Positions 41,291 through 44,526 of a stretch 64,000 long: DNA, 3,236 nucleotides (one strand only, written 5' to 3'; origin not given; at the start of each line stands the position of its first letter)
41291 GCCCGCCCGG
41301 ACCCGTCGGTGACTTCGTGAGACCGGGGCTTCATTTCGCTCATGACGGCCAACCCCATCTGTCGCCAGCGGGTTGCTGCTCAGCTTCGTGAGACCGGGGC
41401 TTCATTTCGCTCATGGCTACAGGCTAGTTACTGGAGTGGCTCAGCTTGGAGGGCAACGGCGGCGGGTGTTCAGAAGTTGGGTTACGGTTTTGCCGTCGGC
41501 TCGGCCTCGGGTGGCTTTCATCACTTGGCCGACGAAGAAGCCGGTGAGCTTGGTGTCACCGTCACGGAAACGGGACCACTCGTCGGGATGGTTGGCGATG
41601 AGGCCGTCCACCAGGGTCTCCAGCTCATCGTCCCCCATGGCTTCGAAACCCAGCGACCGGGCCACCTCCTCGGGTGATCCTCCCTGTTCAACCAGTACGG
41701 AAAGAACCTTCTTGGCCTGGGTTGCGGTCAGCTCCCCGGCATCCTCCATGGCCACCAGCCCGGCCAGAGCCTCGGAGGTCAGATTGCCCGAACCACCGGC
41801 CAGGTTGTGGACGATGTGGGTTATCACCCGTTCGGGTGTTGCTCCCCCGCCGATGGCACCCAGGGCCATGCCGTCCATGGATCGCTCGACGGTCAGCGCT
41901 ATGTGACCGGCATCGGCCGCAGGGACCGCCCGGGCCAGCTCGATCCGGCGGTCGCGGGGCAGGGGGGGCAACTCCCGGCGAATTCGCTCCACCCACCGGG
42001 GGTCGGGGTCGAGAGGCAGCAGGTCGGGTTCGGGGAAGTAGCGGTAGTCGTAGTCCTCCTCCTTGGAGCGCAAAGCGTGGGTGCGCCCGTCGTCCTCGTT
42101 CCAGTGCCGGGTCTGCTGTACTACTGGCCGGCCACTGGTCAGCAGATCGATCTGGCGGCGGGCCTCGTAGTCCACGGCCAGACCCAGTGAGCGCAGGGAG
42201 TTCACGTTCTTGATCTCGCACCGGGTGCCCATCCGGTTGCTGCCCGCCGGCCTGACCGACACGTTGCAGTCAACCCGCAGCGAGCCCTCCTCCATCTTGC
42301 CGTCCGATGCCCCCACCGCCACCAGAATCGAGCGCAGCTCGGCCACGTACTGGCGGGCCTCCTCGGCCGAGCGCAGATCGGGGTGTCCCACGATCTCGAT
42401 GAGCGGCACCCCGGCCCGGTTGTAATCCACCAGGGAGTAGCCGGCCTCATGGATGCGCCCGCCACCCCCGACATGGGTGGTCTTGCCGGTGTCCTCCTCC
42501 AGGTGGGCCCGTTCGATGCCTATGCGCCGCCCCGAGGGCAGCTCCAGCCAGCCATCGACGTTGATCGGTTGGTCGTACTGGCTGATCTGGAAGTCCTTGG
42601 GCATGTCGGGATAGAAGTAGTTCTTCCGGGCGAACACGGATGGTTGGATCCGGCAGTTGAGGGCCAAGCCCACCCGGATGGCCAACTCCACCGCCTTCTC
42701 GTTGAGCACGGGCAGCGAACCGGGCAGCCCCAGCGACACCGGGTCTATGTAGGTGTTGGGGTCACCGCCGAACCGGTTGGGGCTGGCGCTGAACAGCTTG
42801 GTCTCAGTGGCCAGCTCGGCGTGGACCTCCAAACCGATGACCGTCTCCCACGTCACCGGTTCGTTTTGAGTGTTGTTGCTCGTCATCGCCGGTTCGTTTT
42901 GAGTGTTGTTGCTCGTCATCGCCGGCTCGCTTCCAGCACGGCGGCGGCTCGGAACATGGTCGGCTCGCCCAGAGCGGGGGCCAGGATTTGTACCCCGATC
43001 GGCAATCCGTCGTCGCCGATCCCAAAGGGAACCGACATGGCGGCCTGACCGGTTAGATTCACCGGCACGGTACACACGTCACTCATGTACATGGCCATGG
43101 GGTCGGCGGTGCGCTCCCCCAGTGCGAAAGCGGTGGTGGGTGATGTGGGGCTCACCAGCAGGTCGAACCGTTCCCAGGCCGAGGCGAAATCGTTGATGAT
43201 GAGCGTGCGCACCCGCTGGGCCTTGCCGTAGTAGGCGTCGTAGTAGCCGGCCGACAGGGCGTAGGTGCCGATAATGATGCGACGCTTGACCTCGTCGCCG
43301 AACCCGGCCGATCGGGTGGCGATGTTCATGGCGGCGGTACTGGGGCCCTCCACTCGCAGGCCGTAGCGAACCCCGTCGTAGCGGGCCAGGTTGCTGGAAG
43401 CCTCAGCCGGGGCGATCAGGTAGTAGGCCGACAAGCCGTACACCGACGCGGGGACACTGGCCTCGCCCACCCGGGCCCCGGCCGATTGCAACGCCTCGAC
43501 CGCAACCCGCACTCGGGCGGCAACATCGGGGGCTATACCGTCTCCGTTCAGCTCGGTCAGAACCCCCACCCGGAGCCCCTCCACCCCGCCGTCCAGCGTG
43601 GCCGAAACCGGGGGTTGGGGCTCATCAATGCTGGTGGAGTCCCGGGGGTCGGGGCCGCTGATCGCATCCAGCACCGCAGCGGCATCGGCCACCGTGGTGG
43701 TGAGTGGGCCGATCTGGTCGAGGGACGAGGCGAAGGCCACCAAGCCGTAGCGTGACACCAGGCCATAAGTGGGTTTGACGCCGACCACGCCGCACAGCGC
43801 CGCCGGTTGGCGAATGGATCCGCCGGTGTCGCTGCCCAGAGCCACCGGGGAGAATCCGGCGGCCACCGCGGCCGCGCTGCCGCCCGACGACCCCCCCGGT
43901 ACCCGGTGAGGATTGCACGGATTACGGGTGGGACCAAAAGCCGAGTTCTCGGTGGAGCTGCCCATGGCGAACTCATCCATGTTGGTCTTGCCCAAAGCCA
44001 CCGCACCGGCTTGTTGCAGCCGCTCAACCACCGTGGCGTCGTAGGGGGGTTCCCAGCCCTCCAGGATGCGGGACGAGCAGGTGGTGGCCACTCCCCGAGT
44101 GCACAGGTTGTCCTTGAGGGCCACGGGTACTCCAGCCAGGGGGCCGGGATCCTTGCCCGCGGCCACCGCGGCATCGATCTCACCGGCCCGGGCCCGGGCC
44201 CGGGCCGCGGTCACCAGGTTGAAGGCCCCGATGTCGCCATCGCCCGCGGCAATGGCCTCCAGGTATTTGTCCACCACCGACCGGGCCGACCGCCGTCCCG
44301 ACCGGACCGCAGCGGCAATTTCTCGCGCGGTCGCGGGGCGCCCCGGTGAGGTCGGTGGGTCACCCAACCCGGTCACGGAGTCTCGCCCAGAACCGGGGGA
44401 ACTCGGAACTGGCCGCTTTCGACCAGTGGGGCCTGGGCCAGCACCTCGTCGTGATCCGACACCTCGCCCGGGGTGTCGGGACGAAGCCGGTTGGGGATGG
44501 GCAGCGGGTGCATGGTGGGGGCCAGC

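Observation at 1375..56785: More than 30 locus-specific tandem duplications sitting on gene boundaries (MIRU-like architecture without a shared repeat family)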

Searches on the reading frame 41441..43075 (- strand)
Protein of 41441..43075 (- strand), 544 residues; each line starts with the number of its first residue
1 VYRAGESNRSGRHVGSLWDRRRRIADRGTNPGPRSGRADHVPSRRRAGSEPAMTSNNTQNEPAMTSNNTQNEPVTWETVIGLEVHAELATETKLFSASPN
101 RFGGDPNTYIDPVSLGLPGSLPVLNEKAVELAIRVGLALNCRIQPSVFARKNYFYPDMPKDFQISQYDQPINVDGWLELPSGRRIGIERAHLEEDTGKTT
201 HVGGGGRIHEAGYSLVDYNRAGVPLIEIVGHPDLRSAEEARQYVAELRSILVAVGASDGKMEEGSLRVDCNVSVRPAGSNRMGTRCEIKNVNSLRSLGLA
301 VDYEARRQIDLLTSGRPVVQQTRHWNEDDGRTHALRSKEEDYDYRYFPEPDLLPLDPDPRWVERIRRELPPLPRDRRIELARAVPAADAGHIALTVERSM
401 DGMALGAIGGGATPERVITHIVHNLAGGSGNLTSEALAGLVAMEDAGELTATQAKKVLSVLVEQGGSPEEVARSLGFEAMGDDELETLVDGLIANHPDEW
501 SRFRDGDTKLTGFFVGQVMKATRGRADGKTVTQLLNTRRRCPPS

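Call 7: search_protein_families(library=pfam, proteins=[window:41441-43075:-])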
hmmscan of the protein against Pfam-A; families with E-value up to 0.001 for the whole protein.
window:41441-43075:- (544 aa): 2 families
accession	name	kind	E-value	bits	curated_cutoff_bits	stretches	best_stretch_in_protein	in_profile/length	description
PF02934.20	GatB_N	-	5.5e-110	367.3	23.4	1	78-363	1-277/277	GatB/GatE catalytic domain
PF02637.23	GatB_Yqey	-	2.6e-28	99.2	27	1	431-537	39-146/148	GatB domain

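Call 8: find_related_loci(query=window:41441-43075:-, collection=genome_contigs, flank=10000)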
Query window:41441-43075:- (544 aa) in genome_contigs; peptide patterns used: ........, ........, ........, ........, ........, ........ (x = any residue, [..] = any of these).
600 stretches matched a pattern (row limit reached: there are more); 598 encode a relative of the query (tblastn E <= 1e-3); the best 80 are kept; 80 distinct loci.
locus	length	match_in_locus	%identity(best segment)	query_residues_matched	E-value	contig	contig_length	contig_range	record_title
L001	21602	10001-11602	79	1-539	0e+0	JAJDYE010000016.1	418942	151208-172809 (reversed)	MAG: Acidimicrobiia bacterium isolate jk18x27bins.72 k141_1085541, whole genome shotgun sequence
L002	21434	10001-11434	70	64-538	0e+0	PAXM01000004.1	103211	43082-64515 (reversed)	MAG: Acidimicrobiaceae bacterium isolate SAT127 259053, whole genome shotgun sequence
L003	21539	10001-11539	66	14-539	0e+0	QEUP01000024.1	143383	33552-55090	MAG: Acidobacteria bacterium isolate ATN2 J3_scaffold_559, whole genome shotgun sequence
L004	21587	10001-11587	64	6-538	0e+0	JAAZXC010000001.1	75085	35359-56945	MAG: Acidimicrobiales bacterium isolate bin111s NODE_1_length_75085_cov_3.870412, whole genome shotgun sequence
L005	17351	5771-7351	62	6-537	0e+0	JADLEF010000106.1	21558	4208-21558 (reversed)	MAG: Acidimicrobiales bacterium isolate SJ307 c_000000297962, whole genome shotgun sequence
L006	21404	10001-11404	67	75-538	0e+0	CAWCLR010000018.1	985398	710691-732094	MAG: uncultured Acidimicrobiales bacterium isolate MFD05454.bin.1.266 genome assembly, contig: contig_6954, whole genome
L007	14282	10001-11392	65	75-538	0e+0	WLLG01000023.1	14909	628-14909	MAG: Actinomycetota bacterium isolate UFOp-RH-18aug17-175 RH-18aug17-175-c23, whole genome shotgun sequence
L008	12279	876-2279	68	76-538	0e+0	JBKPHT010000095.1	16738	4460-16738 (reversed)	MAG: Actinomycetota bacterium isolate HAY_GB_MAG_00003 HAY_GB_000000348867, whole genome shotgun sequence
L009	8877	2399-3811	62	73-544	0e+0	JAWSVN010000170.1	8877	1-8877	MAG: Acidimicrobiales bacterium isolate PJM02_PBAT_act1 EcoflexJ0_contig_3409, whole genome shotgun sequence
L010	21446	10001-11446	64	60-539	0e+0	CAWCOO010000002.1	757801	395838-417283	MAG: uncultured Microthrixaceae bacterium isolate MFD09368.bin.2.62 genome assembly, contig: contig_11739, whole genome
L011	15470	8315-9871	57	13-539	0e+0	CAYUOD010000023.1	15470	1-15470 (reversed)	MAG TPA_asm: uncultured Acidimicrobiales bacterium isolate SRP128015_co1_86 genome assembly, contig: NODE_5613_length_15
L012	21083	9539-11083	55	9-538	0e+0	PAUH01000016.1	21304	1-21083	MAG: Methanobacteriota archaeon isolate SAT1510 78855, whole genome shotgun sequence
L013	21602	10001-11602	58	9-539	0e+0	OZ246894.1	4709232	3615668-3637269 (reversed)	MAG: Acidimicrobiales bacterium isolate 168846d3-da31-4246-9ed1-ce7448191819 genome assembly, chromosome: 1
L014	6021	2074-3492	62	73-538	0e+0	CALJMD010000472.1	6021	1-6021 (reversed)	MAG: uncultured Acidimicrobiales bacterium isolate L4_Bin_METABAT__141_1 genome assembly, contig: c_000001083353, whole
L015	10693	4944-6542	58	6-538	0e+0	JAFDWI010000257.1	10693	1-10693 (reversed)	MAG: Actinomycetota bacterium isolate SZAS-2 CK_MAG-31__257__length-10693, whole genome shotgun sequence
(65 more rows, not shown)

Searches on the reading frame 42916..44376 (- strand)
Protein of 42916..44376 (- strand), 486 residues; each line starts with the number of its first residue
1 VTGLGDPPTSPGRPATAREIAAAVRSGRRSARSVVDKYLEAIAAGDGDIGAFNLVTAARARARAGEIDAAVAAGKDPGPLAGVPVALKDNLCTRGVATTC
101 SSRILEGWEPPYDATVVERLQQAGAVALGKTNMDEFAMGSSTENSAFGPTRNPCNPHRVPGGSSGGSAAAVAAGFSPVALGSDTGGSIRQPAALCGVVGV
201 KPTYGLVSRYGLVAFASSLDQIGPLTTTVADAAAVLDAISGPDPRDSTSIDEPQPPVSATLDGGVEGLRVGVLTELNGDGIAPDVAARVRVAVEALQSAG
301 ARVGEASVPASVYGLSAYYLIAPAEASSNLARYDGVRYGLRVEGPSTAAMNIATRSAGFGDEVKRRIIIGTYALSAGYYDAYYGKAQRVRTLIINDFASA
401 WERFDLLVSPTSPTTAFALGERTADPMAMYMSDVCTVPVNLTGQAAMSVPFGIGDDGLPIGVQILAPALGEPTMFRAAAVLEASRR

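Call 22: find_homologous_proteins(query=window:42916-44376:-, max_evalue=1e-100)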
Query window:42916-44376:- (486 aa): 8000 proteins with E <= 1e-100 among 8000 candidates; the best 120 are listed.
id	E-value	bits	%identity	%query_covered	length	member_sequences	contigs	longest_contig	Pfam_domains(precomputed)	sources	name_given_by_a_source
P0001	0.0e+0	1034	100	99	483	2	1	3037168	PF01425.27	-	-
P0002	5.3e-270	914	90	97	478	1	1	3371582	PF01425.27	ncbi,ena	-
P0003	5.5e-264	894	88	97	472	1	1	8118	PF01425.27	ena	-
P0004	5.2e-263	891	88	97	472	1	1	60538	PF01425.27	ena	-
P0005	1.2e-259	880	88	97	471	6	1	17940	PF01425.27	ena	-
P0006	1.8e-259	880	87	97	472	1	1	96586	PF01425.27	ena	-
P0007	6.1e-259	878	87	97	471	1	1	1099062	PF01425.27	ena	-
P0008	7.9e-259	877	87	97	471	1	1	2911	PF01425.27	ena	-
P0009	1.8e-258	876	87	97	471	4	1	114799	PF01425.27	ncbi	-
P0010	2.6e-258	876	87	97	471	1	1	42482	PF01425.27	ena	-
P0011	3.2e-258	875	86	97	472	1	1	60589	PF01425.27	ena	-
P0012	3.4e-258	875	87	97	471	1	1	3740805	PF01425.27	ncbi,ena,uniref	ncbi:Asp-tRNA(Asn)/Glu-tRNA(Gln) amidotransferase subunit GatA [Candidatus Poriferisocius sp.]|unire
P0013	5.1e-258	875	87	97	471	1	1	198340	PF01425.27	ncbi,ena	-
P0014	7.4e-258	874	86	97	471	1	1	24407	PF01425.27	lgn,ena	-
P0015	9.9e-258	874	87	97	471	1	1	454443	PF01425.27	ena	-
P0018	1.3e-257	873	86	97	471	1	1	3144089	PF01425.27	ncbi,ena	-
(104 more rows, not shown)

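Call 23: find_encoding_contigs(protein=P0002, flank=10000, max_places=3)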
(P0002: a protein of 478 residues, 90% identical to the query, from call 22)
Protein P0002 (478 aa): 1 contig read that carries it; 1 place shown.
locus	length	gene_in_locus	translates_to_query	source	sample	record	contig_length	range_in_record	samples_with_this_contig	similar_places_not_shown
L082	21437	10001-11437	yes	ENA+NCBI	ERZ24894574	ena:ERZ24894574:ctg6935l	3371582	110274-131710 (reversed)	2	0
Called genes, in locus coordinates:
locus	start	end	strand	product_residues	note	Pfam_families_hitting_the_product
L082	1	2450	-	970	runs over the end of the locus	PF22745:Nlig-Ia, PF01653:DNA_ligase_aden, PF03120:OB_DNA_ligase, PF14520:HHH_5 (faint), PF12826:HHH_2, PF00633:HHH (weak), PF00533:BRCT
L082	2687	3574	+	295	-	-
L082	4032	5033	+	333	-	-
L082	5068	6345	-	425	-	PF02720:DUF222, PF01844:HNH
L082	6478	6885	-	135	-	-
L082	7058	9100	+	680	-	PF00069:Pkinase, PF07714:PK_Tyr_Ser-Thr, PF03793:PASTA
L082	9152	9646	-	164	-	-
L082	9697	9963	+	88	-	PF02686:GatC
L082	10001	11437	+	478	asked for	PF01425:Amidase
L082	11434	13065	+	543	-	PF02934:GatB_N, PF02637:GatB_Yqey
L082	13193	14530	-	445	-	PF01554:MatE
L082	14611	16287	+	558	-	PF00920:ILVD_EDD_N, PF24877:ILV_EDD_C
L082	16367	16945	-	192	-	PF01467:CTP_transf_like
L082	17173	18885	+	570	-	PF02776:TPP_enzyme_N, PF00205:TPP_enzyme_M, PF02775:TPP_enzyme_C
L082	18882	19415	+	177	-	PF13291:ACT_4 (weak), PF01842:ACT, PF22629:ACT_AHAS_ss, PF13710:ACT_5, PF10369:ALS_ss_C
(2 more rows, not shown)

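Call 24: find_encoding_contigs(protein=P0012, flank=10000, max_places=2)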
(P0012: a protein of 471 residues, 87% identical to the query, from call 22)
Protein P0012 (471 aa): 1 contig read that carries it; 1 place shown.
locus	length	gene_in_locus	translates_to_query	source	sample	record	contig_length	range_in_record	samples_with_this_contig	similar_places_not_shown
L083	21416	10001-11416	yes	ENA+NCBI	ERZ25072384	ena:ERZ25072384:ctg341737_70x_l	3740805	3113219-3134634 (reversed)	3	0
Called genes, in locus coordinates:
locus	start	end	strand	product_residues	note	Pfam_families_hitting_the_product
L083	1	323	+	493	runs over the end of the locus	PF00171:Aldedh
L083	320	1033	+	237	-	PF00596:Aldolase_II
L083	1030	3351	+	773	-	PF01315:Ald_Xan_dh_C, PF02738:MoCoBD_1, PF20256:MoCoBD_2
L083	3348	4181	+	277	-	PF13476:AAA_23 (weak), PF00005:ABC_tran, PF02463:SMC_N (weak), PF09818:ABC_ATPase (faint), PF13304:AAA_21 (weak)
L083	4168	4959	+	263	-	PF00296:Bac_luciferase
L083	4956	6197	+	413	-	PF00202:Aminotran_3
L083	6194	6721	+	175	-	PF12802:MarR_2, PF01047:MarR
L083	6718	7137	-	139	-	-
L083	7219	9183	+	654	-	PF00069:Pkinase, PF07714:PK_Tyr_Ser-Thr, PF03793:PASTA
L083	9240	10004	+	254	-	PF02686:GatC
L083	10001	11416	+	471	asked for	PF01425:Amidase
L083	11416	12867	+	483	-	PF02934:GatB_N, PF02637:GatB_Yqey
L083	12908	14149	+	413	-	PF00753:Lactamase_B, PF14863:Alkyl_sulf_dimr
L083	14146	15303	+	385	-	PF00881:Nitroreductase, PF10604:Polyketide_cyc2 (weak)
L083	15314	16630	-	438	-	PF01554:MatE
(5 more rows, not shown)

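Call 36: find_encoding_contigs(protein=P0004, flank=10000, max_places=1)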
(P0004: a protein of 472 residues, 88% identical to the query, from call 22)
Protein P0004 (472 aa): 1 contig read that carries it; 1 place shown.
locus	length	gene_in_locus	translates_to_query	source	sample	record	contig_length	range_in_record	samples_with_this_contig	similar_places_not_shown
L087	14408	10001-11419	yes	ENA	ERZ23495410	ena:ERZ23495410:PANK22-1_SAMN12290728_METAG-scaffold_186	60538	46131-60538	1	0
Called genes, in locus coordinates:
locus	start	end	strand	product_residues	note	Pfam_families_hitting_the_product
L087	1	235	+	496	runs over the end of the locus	PF00171:Aldedh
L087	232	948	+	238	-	PF00596:Aldolase_II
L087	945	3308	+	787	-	PF01315:Ald_Xan_dh_C, PF02738:MoCoBD_1, PF20256:MoCoBD_2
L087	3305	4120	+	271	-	PF09818:ABC_ATPase (faint), PF13476:AAA_23 (weak), PF00005:ABC_tran, PF02463:SMC_N (weak), PF13304:AAA_21 (faint)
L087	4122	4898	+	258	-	PF00296:Bac_luciferase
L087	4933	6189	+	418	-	PF00202:Aminotran_3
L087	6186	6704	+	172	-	PF12802:MarR_2, PF01047:MarR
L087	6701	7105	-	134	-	-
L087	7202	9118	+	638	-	PF00069:Pkinase, PF07714:PK_Tyr_Ser-Thr, PF03793:PASTA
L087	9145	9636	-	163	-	-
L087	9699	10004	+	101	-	PF02686:GatC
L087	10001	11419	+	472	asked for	PF01425:Amidase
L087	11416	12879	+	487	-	PF02934:GatB_N, PF02637:GatB_Yqey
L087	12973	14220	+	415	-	PF00753:Lactamase_B, PF12706:Lactamase_B_2 (weak), PF23023:Anti-Pycsar_Apyc1 (weak), PF14863:Alkyl_sulf_dimr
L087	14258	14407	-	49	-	?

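Call 37: find_encoding_contigs(protein=P0007, flank=10000, max_places=1)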
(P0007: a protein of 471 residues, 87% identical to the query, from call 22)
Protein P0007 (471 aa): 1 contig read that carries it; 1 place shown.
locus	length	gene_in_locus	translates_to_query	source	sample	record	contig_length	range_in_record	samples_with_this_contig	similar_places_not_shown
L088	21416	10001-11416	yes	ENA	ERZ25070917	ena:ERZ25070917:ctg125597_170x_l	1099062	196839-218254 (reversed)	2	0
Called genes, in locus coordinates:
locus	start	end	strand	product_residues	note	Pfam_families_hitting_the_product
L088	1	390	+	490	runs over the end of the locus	PF00171:Aldedh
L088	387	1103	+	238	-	PF00596:Aldolase_II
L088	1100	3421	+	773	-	PF01315:Ald_Xan_dh_C (weak), PF02738:MoCoBD_1, PF20256:MoCoBD_2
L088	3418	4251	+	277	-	PF13476:AAA_23 (weak), PF00005:ABC_tran, PF02463:SMC_N (weak), PF09818:ABC_ATPase (faint), PF13304:AAA_21 (faint)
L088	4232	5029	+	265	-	PF00296:Bac_luciferase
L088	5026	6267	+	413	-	PF00202:Aminotran_3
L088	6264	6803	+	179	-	PF01047:MarR, PF12802:MarR_2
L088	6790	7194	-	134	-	-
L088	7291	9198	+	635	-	PF00069:Pkinase, PF07714:PK_Tyr_Ser-Thr, PF03793:PASTA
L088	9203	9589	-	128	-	-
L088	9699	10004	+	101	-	PF02686:GatC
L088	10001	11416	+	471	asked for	PF01425:Amidase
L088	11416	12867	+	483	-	PF02934:GatB_N, PF02637:GatB_Yqey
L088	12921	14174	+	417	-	PF00753:Lactamase_B, PF14863:Alkyl_sulf_dimr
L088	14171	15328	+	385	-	PF00881:Nitroreductase, PF10604:Polyketide_cyc2 (weak)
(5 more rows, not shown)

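Call 38: find_encoding_contigs(protein=P0018, flank=10000, max_places=1)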
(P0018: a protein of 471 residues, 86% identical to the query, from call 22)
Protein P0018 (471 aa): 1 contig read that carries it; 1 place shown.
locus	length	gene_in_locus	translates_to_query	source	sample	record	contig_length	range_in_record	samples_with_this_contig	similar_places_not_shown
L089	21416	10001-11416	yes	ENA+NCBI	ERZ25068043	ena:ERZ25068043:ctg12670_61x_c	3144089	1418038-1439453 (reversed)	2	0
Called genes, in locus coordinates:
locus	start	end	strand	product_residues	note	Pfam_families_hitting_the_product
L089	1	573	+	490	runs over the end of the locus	PF00171:Aldedh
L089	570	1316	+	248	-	PF00596:Aldolase_II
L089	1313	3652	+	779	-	PF01315:Ald_Xan_dh_C, PF02738:MoCoBD_1, PF20256:MoCoBD_2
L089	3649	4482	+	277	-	PF02463:SMC_N (weak), PF13476:AAA_23 (weak), PF00005:ABC_tran, PF09818:ABC_ATPase (faint), PF13304:AAA_21 (weak)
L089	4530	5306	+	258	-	PF00296:Bac_luciferase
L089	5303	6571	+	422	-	PF00202:Aminotran_3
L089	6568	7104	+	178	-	PF01047:MarR, PF12802:MarR_2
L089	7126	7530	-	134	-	-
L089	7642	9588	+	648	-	PF00069:Pkinase, PF07714:PK_Tyr_Ser-Thr, PF03793:PASTA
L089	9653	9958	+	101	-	PF02686:GatC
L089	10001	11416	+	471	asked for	PF01425:Amidase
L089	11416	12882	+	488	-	PF02934:GatB_N, PF02637:GatB_Yqey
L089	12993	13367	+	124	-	PF07858:LEH, PF07366:SnoaL, PF12680:SnoaL_2, PF13474:SnoaL_3 (weak), PF13577:SnoaL_4 (faint)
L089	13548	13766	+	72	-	-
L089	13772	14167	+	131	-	PF02661:Fic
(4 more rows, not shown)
